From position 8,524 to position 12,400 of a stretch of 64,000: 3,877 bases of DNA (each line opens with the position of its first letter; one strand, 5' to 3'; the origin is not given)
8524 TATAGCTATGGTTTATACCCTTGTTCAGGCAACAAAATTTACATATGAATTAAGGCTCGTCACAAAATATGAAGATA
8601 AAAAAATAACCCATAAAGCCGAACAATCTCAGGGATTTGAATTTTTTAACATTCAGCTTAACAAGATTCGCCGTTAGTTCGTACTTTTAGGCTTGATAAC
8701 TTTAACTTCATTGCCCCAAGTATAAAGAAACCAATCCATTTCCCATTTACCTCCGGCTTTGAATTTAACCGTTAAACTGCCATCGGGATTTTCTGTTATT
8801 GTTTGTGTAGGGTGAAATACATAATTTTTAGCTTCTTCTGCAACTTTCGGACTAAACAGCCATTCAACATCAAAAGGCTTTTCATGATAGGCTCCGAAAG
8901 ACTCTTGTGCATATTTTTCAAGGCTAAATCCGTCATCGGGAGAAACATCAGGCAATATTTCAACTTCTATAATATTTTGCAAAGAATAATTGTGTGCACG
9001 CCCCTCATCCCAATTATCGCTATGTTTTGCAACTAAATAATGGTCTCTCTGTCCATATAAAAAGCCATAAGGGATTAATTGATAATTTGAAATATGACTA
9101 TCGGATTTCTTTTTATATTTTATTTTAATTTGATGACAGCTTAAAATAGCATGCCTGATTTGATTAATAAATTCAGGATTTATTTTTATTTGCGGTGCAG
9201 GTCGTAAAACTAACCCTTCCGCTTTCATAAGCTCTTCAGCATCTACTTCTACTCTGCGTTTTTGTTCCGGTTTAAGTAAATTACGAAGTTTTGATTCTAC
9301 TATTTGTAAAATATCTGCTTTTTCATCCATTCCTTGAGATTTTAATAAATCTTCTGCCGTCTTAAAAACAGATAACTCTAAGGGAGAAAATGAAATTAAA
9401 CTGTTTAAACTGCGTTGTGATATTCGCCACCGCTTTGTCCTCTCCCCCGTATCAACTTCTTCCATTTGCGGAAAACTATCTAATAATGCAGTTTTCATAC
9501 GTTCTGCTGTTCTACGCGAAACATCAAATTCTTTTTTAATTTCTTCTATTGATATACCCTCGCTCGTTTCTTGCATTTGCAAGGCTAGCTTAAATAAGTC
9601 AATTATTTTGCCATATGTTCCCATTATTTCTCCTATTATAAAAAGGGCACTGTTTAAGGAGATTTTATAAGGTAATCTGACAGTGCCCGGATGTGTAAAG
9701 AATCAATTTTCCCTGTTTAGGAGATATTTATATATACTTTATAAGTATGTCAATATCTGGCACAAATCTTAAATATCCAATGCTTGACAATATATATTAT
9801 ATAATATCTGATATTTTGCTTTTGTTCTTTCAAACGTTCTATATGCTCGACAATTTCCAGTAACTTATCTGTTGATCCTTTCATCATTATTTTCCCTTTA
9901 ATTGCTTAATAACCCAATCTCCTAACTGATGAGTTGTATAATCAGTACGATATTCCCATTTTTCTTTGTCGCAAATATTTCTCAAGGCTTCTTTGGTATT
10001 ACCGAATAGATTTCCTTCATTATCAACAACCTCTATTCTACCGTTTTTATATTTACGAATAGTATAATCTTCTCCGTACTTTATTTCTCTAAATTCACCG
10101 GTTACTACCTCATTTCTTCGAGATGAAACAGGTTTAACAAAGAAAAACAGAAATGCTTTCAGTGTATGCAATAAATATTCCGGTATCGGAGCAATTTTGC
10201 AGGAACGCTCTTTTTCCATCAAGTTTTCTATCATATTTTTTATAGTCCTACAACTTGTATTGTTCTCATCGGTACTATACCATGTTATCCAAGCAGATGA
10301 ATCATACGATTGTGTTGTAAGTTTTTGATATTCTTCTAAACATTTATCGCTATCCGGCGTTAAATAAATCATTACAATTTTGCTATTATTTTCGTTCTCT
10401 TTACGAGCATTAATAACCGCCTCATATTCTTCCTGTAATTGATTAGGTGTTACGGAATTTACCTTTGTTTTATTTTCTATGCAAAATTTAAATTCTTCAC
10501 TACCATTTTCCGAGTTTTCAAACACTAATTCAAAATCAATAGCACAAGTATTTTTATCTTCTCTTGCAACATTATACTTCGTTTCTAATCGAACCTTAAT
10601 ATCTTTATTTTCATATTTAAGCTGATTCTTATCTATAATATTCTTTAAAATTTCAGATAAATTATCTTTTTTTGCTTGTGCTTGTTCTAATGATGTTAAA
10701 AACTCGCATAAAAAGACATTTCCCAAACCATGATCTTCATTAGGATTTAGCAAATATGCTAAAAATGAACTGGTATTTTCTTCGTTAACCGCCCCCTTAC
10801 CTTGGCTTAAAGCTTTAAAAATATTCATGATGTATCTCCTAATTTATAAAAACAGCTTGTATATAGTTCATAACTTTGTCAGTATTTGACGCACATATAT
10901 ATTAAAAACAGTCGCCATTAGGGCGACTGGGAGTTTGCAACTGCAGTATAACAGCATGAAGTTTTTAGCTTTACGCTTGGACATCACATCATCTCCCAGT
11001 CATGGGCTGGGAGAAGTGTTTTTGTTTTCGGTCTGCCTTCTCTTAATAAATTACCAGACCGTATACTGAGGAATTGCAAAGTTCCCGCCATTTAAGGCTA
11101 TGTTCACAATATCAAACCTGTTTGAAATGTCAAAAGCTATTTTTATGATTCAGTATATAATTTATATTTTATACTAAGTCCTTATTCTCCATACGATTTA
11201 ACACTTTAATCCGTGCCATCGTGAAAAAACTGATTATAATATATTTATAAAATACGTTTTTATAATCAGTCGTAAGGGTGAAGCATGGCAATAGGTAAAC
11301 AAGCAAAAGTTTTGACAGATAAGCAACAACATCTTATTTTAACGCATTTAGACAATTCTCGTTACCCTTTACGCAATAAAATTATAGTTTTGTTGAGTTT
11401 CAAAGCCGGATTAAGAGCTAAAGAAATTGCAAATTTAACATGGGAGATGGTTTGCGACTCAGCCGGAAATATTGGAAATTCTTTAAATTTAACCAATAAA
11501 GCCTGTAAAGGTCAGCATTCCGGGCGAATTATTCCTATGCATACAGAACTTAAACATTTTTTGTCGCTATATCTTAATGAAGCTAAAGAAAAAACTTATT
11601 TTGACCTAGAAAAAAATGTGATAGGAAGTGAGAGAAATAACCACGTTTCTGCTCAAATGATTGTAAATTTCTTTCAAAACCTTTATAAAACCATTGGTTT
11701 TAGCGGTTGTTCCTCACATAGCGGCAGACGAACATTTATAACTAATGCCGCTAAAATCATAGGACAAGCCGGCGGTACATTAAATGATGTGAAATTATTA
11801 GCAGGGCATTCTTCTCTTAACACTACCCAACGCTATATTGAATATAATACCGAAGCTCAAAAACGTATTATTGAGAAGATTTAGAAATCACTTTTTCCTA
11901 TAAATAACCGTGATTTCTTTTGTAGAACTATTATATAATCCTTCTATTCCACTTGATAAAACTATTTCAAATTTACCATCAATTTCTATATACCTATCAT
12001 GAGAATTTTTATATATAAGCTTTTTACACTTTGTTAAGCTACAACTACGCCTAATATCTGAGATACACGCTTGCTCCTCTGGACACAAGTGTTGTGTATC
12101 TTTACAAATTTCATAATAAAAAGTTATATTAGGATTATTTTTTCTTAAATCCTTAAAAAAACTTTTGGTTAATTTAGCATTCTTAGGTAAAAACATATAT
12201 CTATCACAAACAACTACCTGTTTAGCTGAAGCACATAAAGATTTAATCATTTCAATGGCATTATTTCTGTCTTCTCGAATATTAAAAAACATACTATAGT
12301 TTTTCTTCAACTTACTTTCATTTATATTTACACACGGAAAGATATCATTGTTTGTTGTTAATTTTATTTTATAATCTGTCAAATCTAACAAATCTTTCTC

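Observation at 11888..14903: DUF262 / DUF3696-type ATPase / unknown 246-aa protein operon (candidate three-gene defence system)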

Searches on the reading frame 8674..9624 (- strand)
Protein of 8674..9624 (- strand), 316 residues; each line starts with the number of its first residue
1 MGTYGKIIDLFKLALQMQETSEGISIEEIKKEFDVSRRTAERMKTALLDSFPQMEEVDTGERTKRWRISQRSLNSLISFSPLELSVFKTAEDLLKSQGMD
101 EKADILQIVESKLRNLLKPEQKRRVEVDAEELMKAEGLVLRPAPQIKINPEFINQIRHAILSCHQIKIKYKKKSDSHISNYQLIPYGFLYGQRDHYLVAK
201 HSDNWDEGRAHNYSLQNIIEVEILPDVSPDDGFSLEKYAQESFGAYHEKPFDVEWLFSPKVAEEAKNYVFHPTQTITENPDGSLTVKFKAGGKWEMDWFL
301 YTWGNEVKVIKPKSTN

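Call 19: search_protein_families(library=padloc, proteins=[window:8674-9624:-], max_evalue=0.001)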
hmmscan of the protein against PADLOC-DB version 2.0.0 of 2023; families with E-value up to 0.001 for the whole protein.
window:8674-9624:- (316 aa): 5 families
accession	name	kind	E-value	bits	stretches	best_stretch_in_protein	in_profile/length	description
PDLC01652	WYL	-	3.8e-22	77.3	1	146-314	13-149/162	"CAS-I,CAS-II,CAS-III,CAS-IV,CAS-V,CAS-VI; associated_signaling"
PDLC01457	WYL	-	1.7e-19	68.4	1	10-314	6-228/229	"CAS-I,CAS-II,CAS-III,CAS-IV,CAS-V,CAS-VI; associated_signaling"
PDLC01766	Cas3c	-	3.7e-13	46.6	1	20-313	21-299/1009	-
PDLC01484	WYL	-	5.2e-05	20.6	1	165-226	226-287/437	"CAS-I,CAS-II,CAS-III,CAS-IV,CAS-V,CAS-VI; associated_signaling"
PDLC01510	WYL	-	5.2e-05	20.6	1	165-226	226-287/437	"CAS-I,CAS-II,CAS-III,CAS-IV,CAS-V,CAS-VI; associated_signaling"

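Call 20: search_protein_families(library=pfam, proteins=[window:8674-9624:-], max_evalue=0.01)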
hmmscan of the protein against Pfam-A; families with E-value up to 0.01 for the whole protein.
window:8674-9624:- (316 aa): 3 families
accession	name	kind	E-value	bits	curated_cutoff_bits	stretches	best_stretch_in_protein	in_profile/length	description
PF25583.1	WCX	-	4e-09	37.1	23.9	1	251-314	3-63/76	WCX domain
PF13280.12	WYL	-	3e-07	30.8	21.8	1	152-221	2-68/70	WYL domain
PF08279.18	HTH_11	-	0.0012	19.1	25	1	14-41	6-33/55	HTH domain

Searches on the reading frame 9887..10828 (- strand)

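Call 19: search_protein_families(library=padloc, proteins=[window:9887-10828:-], max_evalue=0.001)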
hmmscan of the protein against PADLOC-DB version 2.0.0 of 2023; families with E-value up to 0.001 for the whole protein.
window:9887-10828:- (313 aa): 9 families
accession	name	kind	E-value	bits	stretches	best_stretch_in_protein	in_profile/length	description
PDLC04977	PDC-S26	-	1.4e-14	52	1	2-170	31-167/400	-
PDLC04972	PDC-S26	-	4.2e-14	50.7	1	2-176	32-173/397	-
PDLC04971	PDC-S26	-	4.3e-11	40.3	1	2-164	35-175/415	-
PDLC04980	PDC-S26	-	4.7e-08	30.8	1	15-166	42-163/389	-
PDLC04983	PDC-S26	-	1.1e-06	26.4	1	2-165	36-159/413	-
PDLC04974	PDC-S26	-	3.9e-06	24.4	1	2-170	33-167/401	-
PDLC04981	PDC-S26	-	1.4e-05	22.6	1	16-54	36-74/358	-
PDLC04970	PDC-S26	-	6.9e-05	20.2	1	16-86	41-110/373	-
PDLC04975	PDC-S26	-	0.0003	18.2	0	17-64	35-83/351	-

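Call 20: search_protein_families(library=pfam, proteins=[window:9887-10828:-], max_evalue=0.01)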
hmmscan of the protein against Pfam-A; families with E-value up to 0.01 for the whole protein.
window:9887-10828:- (313 aa): 1 family
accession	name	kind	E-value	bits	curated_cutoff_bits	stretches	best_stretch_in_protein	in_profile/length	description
PF14281.12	PDDEXK_4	-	2.1e-15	57.6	22.3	1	2-186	2-161/183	PD-(D/E)XK nuclease superfamily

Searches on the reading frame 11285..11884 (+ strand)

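Call 19: search_protein_families(library=padloc, proteins=[window:11285-11884:+], max_evalue=0.001)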
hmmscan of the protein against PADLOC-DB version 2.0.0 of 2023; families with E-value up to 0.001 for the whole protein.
window:11285-11884:+ (199 aa): 0 families

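Call 20: search_protein_families(library=pfam, proteins=[window:11285-11884:+], max_evalue=0.01)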
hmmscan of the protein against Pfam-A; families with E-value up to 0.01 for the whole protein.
window:11285-11884:+ (199 aa): 1 family
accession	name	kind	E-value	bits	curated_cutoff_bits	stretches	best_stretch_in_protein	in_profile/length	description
PF00589.27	Phage_integrase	-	5.6e-17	62.5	27.1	1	8-189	1-170/172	Phage integrase family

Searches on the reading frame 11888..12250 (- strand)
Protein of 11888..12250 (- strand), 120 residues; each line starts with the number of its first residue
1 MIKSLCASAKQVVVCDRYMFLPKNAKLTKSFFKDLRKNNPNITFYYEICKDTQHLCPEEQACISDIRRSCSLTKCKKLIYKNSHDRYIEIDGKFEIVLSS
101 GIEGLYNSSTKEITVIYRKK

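Call 23: search_protein_families(library=pfam, proteins=[window:11888-12250:-], max_evalue=10)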
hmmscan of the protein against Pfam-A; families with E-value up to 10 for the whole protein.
window:11888-12250:- (120 aa): 1 family
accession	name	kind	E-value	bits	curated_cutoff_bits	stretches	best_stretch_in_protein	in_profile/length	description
PF16565.11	MIT_C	-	0.023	15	25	1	6-114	12-122/142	Phospholipase D-like domain at C-terminus of MIT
